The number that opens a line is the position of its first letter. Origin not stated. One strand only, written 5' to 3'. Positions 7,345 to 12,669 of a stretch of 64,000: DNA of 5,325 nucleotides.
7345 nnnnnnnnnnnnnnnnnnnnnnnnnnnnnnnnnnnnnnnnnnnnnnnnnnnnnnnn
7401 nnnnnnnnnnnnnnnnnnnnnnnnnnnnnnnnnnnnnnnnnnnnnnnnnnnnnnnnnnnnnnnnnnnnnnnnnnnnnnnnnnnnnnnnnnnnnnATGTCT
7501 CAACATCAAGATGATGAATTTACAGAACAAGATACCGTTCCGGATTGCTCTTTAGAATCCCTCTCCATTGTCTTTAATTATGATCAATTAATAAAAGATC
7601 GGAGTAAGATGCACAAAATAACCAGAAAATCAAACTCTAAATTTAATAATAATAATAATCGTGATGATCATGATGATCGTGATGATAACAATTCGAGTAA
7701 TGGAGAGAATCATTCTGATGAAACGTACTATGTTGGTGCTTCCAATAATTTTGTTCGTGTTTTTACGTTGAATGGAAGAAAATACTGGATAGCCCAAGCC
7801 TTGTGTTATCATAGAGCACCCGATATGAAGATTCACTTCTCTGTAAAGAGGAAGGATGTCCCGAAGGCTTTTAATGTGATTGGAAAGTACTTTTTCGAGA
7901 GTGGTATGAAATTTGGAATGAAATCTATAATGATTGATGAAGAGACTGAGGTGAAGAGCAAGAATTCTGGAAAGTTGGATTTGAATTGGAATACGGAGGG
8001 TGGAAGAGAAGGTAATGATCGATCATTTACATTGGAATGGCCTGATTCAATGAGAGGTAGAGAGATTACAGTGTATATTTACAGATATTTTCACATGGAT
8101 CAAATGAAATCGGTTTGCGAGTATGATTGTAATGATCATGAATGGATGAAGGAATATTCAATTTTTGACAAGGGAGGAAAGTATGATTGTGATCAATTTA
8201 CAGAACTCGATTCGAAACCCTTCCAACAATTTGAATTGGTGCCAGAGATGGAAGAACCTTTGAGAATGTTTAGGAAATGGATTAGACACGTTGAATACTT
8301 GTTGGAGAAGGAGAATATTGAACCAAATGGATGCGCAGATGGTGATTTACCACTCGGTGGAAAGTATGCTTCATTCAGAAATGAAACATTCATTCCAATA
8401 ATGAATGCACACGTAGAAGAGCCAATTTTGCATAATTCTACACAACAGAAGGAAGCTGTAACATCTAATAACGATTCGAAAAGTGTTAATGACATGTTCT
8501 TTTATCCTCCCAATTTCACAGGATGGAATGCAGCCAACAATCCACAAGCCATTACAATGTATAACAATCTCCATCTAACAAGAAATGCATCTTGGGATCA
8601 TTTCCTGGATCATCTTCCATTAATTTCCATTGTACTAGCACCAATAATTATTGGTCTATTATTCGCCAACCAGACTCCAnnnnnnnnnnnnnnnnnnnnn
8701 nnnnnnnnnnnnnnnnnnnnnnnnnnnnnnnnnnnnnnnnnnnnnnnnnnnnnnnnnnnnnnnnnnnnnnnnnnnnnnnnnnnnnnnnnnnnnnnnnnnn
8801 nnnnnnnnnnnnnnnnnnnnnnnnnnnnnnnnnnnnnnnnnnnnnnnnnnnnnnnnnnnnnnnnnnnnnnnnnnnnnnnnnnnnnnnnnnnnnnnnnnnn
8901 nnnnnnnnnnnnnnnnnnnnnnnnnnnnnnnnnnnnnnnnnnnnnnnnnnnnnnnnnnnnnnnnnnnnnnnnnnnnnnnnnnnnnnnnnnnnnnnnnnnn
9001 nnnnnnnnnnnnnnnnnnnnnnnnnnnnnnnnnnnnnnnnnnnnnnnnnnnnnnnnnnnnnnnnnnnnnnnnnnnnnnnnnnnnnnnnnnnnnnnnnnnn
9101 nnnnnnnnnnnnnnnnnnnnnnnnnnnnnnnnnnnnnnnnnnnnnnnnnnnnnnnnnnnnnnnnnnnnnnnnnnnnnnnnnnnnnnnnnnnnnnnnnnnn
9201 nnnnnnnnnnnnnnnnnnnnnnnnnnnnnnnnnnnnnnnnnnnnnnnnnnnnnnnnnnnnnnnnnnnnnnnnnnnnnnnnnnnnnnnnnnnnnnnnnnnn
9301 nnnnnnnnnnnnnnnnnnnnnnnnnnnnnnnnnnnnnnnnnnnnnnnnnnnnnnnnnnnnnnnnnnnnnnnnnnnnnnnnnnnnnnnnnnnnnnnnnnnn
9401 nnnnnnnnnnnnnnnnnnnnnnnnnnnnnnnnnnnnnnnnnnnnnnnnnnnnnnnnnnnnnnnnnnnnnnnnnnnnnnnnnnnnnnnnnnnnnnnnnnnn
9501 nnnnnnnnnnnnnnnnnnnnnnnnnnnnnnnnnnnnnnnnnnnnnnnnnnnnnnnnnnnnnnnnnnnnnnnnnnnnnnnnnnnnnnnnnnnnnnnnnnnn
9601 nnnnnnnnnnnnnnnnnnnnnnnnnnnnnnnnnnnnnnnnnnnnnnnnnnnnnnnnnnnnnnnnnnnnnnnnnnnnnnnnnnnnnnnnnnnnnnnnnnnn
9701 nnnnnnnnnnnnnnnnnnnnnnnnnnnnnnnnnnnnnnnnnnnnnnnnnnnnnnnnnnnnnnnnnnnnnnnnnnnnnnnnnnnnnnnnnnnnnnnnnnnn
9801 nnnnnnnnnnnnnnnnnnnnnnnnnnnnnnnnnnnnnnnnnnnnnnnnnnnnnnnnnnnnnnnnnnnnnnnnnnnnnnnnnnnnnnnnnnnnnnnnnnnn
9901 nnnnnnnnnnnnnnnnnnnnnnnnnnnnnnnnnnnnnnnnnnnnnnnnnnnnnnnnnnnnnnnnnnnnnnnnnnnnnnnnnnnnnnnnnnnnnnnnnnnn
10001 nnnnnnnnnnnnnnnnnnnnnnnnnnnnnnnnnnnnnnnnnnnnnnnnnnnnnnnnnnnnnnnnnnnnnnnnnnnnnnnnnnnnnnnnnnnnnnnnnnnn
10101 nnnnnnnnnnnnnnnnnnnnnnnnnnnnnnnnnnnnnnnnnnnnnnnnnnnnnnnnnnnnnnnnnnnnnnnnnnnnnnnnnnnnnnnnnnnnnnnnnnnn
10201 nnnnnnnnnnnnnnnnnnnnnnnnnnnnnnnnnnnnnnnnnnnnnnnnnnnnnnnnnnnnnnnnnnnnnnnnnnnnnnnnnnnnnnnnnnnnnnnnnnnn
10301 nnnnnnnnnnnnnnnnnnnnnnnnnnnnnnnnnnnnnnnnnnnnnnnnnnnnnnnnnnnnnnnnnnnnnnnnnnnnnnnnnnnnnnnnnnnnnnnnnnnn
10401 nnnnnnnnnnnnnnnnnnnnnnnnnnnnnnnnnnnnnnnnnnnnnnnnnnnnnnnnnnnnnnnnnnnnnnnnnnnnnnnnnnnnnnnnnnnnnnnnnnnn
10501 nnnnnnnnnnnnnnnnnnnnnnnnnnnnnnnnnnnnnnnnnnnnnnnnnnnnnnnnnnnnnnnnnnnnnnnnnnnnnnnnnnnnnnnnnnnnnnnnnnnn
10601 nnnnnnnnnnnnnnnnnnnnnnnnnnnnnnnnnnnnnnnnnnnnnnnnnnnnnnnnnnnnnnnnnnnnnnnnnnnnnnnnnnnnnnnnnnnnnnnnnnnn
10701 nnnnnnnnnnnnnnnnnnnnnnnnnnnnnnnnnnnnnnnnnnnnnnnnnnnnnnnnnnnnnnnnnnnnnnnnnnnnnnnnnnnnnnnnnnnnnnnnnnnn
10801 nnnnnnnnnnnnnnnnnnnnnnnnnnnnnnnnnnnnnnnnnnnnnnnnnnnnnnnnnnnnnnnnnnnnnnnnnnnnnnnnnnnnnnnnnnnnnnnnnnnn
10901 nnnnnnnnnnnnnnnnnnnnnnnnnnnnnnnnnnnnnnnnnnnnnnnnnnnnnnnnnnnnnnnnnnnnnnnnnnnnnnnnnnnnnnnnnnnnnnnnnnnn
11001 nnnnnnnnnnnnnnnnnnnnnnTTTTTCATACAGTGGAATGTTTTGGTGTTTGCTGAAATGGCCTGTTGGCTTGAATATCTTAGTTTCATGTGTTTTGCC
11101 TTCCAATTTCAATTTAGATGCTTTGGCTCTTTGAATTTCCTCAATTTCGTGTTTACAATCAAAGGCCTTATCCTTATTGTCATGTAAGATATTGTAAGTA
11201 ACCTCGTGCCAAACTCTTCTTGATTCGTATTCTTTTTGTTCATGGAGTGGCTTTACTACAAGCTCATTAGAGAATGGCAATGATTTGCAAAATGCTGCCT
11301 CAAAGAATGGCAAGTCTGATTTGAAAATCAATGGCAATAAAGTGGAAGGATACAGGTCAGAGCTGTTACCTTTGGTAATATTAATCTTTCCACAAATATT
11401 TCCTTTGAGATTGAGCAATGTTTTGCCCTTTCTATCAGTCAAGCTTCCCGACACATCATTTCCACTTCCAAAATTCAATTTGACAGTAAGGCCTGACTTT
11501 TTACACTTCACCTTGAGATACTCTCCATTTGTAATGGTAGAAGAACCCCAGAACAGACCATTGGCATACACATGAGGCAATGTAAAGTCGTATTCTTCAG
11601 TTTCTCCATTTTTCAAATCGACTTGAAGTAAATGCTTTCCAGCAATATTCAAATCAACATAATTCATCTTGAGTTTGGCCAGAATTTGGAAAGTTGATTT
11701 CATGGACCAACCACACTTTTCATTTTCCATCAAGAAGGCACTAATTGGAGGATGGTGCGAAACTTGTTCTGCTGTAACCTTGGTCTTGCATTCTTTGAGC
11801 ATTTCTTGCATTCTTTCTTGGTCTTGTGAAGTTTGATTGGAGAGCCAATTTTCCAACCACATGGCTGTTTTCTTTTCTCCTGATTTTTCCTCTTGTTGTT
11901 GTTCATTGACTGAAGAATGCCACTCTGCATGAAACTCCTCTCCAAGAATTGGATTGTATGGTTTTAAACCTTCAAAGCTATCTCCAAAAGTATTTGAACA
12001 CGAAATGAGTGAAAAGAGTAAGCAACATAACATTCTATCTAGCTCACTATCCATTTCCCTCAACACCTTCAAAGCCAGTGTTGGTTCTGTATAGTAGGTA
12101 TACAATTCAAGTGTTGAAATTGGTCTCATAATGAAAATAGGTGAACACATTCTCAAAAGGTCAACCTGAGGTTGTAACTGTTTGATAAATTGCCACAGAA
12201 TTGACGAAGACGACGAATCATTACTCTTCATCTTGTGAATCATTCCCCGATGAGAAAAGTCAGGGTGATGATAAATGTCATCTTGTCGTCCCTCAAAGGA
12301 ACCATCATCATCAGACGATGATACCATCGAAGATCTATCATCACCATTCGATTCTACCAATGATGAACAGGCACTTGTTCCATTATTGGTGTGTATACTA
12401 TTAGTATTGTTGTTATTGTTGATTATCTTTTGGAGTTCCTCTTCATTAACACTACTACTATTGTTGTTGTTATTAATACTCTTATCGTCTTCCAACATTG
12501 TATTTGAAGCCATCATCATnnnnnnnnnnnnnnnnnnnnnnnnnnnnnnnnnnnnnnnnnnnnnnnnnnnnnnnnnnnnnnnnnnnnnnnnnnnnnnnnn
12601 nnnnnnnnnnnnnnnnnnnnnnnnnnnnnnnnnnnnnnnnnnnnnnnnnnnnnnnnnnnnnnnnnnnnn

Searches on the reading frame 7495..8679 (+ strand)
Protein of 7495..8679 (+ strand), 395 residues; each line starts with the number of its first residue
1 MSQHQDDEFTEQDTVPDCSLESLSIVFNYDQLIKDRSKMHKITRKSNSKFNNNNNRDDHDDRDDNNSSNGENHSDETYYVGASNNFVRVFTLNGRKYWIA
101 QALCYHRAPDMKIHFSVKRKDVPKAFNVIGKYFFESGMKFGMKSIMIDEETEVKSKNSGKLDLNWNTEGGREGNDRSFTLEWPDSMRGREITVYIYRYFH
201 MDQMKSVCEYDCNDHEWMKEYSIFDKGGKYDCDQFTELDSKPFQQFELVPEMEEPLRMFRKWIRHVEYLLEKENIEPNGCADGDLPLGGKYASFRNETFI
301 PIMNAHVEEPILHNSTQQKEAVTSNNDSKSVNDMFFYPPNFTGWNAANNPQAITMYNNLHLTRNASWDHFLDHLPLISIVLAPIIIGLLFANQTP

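Call 36: search_protein_families(library=pfam, proteins=[P0069], max_evalue=10)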
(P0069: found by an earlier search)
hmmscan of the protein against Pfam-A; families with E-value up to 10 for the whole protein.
P0069 (633 aa): 6 families
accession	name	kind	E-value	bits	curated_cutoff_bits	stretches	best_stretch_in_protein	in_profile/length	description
PF00071.28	Ras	-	4.4e-41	140.6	21.6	1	6-168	1-159/162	Ras family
PF00651.37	BTB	-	4.4e-22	78.8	20.5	2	398-512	3-109/110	BTB/POZ domain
PF08477.19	Roc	-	9e-20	71.5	27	1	6-119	1-119/119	Ras of Complex, Roc, domain of DAPkinase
PF00025.27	Arf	-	0.00025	21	22.3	1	3-138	13-145/174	ADP-ribosylation factor family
PF24570.1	BACK_BPM_SPOP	-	0.0018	18.8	27.4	1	532-554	6-30/55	BPM/SPOP, BACK domain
PF07707.21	BACK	-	0.007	16.9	20.9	1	529-575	2-48/103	BTB And C-terminal Kelch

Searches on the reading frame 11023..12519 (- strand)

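Call 36: search_protein_families(library=pfam, proteins=[P0069], max_evalue=10)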
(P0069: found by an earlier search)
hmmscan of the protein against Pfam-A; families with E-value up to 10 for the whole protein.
P0069 (633 aa): 6 families
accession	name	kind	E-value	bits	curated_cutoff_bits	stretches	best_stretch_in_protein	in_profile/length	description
PF00071.28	Ras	-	4.4e-41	140.6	21.6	1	6-168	1-159/162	Ras family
PF00651.37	BTB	-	4.4e-22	78.8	20.5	2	398-512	3-109/110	BTB/POZ domain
PF08477.19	Roc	-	9e-20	71.5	27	1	6-119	1-119/119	Ras of Complex, Roc, domain of DAPkinase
PF00025.27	Arf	-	0.00025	21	22.3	1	3-138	13-145/174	ADP-ribosylation factor family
PF24570.1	BACK_BPM_SPOP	-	0.0018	18.8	27.4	1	532-554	6-30/55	BPM/SPOP, BACK domain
PF07707.21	BACK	-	0.007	16.9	20.9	1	529-575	2-48/103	BTB And C-terminal Kelch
